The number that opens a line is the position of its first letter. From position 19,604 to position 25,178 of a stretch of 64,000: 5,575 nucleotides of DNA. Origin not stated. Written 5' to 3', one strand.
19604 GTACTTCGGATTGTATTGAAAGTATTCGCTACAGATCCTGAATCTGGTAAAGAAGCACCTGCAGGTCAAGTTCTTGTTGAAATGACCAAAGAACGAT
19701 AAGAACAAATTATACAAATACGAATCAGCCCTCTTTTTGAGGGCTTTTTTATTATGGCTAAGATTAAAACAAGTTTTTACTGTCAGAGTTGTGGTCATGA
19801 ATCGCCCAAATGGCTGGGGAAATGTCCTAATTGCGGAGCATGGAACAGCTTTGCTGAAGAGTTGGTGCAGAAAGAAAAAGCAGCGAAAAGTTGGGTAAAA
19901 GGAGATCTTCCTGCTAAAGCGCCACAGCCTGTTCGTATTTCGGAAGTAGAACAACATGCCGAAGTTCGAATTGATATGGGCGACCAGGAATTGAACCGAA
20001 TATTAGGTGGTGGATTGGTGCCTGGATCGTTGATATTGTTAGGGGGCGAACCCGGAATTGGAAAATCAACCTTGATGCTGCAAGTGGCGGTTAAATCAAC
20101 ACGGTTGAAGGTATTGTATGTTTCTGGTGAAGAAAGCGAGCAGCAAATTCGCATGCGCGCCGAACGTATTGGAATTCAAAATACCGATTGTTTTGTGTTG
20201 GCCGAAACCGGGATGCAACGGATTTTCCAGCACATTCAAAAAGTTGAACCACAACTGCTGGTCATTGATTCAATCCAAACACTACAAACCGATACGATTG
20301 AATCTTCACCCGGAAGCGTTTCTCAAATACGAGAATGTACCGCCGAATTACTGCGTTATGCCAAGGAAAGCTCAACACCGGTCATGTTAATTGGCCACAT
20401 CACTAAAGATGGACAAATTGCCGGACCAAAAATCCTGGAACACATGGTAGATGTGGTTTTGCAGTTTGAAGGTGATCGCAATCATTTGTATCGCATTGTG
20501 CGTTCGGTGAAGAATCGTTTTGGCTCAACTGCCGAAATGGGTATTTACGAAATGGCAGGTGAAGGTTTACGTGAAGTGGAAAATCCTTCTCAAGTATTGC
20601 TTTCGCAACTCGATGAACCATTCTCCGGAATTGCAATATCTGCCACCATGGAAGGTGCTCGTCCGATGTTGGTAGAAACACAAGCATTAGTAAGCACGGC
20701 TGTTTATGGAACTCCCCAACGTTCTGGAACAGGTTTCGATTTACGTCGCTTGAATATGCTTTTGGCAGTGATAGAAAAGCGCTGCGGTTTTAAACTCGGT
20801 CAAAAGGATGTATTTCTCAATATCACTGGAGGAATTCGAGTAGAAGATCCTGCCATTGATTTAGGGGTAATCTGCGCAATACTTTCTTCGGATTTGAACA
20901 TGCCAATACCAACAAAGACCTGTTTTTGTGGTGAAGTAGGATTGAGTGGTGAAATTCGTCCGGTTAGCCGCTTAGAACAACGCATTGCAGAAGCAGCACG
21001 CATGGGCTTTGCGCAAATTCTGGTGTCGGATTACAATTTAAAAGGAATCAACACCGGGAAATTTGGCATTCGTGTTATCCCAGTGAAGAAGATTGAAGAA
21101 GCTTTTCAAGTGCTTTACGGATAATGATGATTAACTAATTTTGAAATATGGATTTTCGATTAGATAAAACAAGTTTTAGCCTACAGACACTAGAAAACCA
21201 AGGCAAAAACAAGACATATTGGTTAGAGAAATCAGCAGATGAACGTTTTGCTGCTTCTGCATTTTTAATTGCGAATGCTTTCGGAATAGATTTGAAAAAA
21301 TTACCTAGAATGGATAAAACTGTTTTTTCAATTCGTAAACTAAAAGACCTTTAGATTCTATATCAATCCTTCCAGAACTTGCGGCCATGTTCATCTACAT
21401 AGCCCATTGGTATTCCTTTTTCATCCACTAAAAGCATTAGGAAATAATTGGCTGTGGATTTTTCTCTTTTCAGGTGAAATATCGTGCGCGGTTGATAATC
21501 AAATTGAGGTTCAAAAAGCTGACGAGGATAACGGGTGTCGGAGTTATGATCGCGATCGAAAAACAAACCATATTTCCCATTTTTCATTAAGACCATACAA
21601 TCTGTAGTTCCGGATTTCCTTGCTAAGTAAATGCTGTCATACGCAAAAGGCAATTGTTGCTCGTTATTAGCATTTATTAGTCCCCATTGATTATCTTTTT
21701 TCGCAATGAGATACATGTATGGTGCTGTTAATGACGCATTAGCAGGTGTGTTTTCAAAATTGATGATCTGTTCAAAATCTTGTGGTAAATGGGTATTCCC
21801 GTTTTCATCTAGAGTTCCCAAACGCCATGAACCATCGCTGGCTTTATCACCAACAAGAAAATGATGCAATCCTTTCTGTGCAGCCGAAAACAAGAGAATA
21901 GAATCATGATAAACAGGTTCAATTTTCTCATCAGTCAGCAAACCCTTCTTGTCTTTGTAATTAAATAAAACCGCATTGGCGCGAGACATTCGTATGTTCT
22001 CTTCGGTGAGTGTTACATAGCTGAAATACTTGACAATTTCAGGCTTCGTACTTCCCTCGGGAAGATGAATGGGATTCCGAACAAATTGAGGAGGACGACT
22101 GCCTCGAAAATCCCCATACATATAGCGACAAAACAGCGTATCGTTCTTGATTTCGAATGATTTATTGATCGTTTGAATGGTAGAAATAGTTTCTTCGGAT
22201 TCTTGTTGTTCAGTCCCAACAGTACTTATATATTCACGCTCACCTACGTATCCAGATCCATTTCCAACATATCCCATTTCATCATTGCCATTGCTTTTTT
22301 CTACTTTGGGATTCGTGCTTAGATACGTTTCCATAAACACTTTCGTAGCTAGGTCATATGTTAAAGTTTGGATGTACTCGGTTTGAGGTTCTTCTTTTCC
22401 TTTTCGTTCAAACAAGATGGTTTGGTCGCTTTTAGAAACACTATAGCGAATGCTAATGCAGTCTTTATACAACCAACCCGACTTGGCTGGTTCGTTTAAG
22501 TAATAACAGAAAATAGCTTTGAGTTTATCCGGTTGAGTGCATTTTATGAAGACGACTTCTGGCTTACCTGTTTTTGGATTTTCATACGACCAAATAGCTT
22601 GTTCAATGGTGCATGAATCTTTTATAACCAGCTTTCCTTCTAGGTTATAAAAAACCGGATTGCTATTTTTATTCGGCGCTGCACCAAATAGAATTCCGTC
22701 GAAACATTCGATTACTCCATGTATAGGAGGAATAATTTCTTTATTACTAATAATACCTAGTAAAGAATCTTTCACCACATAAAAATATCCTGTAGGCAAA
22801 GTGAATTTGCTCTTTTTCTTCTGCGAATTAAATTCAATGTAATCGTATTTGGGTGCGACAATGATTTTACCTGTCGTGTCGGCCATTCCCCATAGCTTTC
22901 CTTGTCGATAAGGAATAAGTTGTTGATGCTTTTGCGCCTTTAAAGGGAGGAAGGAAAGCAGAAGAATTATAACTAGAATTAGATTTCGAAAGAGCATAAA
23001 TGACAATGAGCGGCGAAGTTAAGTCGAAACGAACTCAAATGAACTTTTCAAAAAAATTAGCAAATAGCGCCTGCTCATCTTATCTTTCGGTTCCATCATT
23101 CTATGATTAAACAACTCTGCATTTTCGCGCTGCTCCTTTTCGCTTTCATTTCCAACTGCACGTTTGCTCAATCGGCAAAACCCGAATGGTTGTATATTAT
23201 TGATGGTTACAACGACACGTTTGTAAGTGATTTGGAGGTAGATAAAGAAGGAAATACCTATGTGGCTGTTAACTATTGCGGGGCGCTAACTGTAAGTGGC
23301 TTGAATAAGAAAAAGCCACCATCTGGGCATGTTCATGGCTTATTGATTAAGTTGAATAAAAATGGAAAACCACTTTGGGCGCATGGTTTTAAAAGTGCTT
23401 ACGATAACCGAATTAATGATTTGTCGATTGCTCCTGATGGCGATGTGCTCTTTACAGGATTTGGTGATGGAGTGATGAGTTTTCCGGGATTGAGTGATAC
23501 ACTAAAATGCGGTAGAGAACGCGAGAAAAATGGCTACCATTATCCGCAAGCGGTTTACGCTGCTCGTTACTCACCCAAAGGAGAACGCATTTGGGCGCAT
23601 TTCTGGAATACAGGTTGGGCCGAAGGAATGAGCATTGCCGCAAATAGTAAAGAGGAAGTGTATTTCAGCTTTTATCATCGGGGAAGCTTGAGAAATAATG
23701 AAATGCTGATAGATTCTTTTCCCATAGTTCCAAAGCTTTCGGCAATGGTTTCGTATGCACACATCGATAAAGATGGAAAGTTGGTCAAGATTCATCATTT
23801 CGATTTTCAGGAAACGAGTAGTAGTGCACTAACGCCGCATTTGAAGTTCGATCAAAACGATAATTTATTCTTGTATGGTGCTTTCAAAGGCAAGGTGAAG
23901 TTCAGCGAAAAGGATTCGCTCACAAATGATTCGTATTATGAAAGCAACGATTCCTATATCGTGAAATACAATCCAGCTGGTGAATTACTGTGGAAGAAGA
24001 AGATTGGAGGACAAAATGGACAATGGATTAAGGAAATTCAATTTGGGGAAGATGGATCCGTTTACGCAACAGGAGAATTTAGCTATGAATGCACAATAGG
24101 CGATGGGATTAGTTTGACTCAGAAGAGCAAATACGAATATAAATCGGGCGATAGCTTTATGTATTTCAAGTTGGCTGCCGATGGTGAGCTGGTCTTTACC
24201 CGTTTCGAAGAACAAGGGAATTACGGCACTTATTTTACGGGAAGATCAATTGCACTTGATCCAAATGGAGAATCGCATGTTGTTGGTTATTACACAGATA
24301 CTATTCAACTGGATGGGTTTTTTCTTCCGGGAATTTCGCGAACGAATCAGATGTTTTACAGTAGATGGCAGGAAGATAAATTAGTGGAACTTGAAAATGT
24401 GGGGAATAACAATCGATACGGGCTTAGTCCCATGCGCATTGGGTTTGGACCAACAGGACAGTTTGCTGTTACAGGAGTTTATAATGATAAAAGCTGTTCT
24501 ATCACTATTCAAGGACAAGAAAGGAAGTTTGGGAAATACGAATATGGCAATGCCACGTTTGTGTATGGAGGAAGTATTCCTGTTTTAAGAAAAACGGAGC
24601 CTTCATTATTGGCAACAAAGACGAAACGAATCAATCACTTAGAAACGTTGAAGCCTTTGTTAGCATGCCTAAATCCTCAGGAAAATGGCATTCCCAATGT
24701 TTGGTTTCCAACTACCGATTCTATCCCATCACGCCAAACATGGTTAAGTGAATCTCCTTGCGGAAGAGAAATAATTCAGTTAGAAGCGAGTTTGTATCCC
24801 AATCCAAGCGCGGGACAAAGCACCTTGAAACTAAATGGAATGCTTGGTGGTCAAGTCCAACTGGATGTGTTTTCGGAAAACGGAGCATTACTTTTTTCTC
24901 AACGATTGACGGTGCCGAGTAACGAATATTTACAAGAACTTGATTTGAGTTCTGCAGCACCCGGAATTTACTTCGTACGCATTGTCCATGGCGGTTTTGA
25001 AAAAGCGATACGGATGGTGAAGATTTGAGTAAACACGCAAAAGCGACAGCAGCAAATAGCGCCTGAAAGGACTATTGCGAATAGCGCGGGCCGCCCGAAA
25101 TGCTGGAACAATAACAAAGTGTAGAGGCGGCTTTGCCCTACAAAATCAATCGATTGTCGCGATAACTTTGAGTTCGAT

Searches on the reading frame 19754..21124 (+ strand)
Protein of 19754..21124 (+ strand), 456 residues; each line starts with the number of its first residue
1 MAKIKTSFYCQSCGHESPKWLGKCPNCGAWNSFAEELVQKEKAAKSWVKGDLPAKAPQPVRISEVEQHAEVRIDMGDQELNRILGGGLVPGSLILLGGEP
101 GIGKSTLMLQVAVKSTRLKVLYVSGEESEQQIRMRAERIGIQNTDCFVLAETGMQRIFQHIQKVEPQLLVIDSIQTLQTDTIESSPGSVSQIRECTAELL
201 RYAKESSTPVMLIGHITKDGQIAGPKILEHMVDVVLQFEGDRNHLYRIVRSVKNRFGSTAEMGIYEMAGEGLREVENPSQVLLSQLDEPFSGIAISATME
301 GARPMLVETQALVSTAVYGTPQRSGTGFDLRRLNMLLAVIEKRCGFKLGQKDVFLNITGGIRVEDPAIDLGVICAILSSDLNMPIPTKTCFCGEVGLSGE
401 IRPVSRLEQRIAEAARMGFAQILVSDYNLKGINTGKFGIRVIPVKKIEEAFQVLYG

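Call 83: search_protein_families(library=ncbifam, proteins=[window:19754-21124:+], max_evalue=0.00001)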
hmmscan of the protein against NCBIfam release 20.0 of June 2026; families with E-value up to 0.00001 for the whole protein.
window:19754-21124:+ (456 aa): 13 families
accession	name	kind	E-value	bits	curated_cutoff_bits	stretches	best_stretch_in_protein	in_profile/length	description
TIGR00416.1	sms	equivalog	2.3e-176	587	403.05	1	1-450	1-453/454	DNA repair protein RadA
TIGR02902.1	spore_lonB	equivalog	4e-18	65.3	723.3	1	335-454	411-530/531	ATP-dependent protease LonB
TIGR02903.1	spore_lon_C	equivalog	3.5e-14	52.3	678.8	1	337-453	497-613/615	Lon family ATP-dependent protease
NF006799.0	PRK09302.1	equivalog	4.2e-13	48.7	408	1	67-208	249-400/515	circadian clock protein KaiC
TIGR03881.1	KaiC_arch_4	hypoth_equivalog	1.1e-09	38.3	247.8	1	72-189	2-105/231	KaiC domain-containing protein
TIGR00764.1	lon_rel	equivalog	1.6e-09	36.9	516.6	1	337-453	471-591/608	ATP-dependent protease LonB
TIGR03600.1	phage_DnaB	exception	2.7e-09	36.5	498.65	1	74-184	178-294/421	phage replicative helicase, DnaB family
NF004723.0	PRK06067.1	subfamily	6.2e-08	32.4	194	1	67-165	10-108/243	flagellar accessory protein FlaH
NF004629.0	PRK05973.1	equivalog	8.4e-08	31.5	156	1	86-219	59-195/237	DNA helicase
TIGR00665.1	DnaB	equivalog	3.2e-07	29.5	385.25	1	71-184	176-295/435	replicative DNA helicase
TIGR02237.1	recomb_radB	equivalog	3.9e-07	30.2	172.4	1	80-243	1-181/210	DNA repair and recombination protein RadB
TIGR00763.1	lon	equivalog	2.7e-06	26.2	608.05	0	359-452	695-792/795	endopeptidase La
NF052589.1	ArlH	equivalog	6.7e-06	26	215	0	73-127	2-58/229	archaellum protein ArlH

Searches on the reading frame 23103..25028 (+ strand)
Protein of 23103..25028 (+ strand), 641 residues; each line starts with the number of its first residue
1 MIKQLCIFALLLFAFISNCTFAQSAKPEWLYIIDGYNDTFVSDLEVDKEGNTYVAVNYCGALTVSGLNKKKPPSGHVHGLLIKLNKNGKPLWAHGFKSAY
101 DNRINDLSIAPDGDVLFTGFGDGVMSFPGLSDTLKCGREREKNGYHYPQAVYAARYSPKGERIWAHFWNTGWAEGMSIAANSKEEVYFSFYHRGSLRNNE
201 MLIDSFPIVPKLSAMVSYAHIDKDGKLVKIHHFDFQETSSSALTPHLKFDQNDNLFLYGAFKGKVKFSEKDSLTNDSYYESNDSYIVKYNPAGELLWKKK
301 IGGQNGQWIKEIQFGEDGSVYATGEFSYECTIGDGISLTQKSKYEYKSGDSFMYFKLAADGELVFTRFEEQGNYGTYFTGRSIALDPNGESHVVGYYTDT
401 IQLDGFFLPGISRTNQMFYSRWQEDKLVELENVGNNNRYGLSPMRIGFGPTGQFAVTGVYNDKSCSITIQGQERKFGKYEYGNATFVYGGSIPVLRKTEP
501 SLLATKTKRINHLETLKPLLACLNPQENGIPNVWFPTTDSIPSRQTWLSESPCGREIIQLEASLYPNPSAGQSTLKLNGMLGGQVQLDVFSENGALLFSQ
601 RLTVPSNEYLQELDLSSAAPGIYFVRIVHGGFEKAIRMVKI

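Call 75: search_protein_families(library=pfam, proteins=[window:23103-25028:+], max_evalue=0.01)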
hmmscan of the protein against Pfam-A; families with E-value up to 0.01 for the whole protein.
window:23103-25028:+ (641 aa): 3 families
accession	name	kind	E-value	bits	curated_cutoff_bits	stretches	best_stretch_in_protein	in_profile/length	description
PF18962.6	Por_Secre_tail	-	3.3e-08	34.1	27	1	564-631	1-66/75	Secretion system C-terminal sorting domain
PF06739.17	SBBP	-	0.00045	20.6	20.5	0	372-396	7-31/38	Beta-propeller repeat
PF00400.38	WD40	-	0.00061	20.7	27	0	101-124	11-34/39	WD domain, G-beta repeat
